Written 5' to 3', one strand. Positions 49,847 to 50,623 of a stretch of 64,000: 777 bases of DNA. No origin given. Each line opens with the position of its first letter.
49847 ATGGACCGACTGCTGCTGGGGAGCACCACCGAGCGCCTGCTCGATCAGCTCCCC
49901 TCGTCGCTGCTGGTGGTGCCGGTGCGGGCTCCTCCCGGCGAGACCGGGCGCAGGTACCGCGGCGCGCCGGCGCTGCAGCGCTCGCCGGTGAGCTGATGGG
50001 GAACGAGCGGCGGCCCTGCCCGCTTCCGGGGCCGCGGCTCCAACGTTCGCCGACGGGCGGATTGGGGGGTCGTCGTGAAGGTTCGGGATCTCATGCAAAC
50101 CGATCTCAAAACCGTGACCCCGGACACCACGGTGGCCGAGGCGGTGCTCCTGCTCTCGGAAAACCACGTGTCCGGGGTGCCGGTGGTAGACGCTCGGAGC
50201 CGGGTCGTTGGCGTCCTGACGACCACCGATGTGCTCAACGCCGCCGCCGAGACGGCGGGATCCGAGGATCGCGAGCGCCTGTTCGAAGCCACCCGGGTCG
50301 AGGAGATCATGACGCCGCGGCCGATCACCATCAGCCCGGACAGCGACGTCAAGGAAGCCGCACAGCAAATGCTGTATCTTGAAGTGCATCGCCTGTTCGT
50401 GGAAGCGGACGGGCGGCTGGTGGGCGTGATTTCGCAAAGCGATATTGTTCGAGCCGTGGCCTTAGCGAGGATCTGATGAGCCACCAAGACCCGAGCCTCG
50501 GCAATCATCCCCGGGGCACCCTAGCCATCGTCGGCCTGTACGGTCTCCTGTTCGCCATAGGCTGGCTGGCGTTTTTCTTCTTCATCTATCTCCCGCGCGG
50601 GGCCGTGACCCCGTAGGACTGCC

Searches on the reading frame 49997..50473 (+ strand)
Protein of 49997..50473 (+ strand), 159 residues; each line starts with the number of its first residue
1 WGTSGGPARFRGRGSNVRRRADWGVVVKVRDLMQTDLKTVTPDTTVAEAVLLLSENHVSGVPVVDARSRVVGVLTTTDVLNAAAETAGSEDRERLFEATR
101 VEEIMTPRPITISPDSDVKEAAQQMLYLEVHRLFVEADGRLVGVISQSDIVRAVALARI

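Call 69: search_protein_families(library=ncbifam, proteins=[window:49997-50473:+], max_evalue=0.00001)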
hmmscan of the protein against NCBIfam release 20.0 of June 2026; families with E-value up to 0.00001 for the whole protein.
window:49997-50473:+ (159 aa): 25 families
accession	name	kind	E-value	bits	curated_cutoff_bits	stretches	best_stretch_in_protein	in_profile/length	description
NF041552.1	TF_PrdR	equivalog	3.2e-14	52.2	795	1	27-154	6-125/577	sigma-54 dependent transcriptional regulator PrdR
NF041630.1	CBS_CbpB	equivalog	1.1e-12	48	125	1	38-154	22-135/143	cyclic-di-AMP-binding protein CbpB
TIGR00393.1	kpsF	subfamily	1.7e-12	47.5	203.7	1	25-145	153-267/268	KpsF/GutQ family sugar-phosphate isomerase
NF011449.0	PRK14869.2-5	equivalog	5.4e-11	42.2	411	1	25-152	65-203/451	putative manganese-dependent inorganic diphosphatase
TIGR01302.1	IMP_dehydrog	equivalog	6.6e-11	41.7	481.5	1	27-153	80-199/450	IMP dehydrogenase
NF011443.0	PRK14869.1-5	equivalog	8.4e-11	41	335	1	25-88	67-130/546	putative manganese-dependent inorganic diphosphatase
NF053603.1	HhpR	exception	1.2e-10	41.1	520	0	32-81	66-115/282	CBS domain-containing high hydrostatic pressure regulator HhpR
NF002505.0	PRK01862.1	equivalog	1.4e-10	40.5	482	0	27-86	512-573/577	ClcB-like voltage-gated chloride channel protein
NF011447.0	PRK14869.2-3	equivalog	1.4e-10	40.4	522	0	26-81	67-122/540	putative manganese-dependent inorganic diphosphatase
NF011441.0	PRK14869.1-3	equivalog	2.4e-10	39.7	753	1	25-82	66-123/548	putative manganese-dependent inorganic diphosphatase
NF005869.0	PRK07807.1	equivalog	1.1e-09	37.9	549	1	26-154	88-204/479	GuaB1 family IMP dehydrogenase-related protein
NF053704.1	TransRegCcpNBacil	equivalog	5.3e-09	35.8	260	0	98-153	74-129/208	transcriptional regulator CcpN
NF038279.1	TF_CBS_SpxR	exception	6.7e-09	35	600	1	15-153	179-304/427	CBS-HotDog domain-containing transcription factor SpxR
NF011446.0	PRK14869.2-2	equivalog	1.2e-08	33.8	601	0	25-76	74-125/576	putative manganese-dependent inorganic diphosphatase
TIGR01186.1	proV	subfamily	1.6e-08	34.1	326.6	0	28-84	303-358/363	betaine/proline/choline family ABC transporter ATP-binding protein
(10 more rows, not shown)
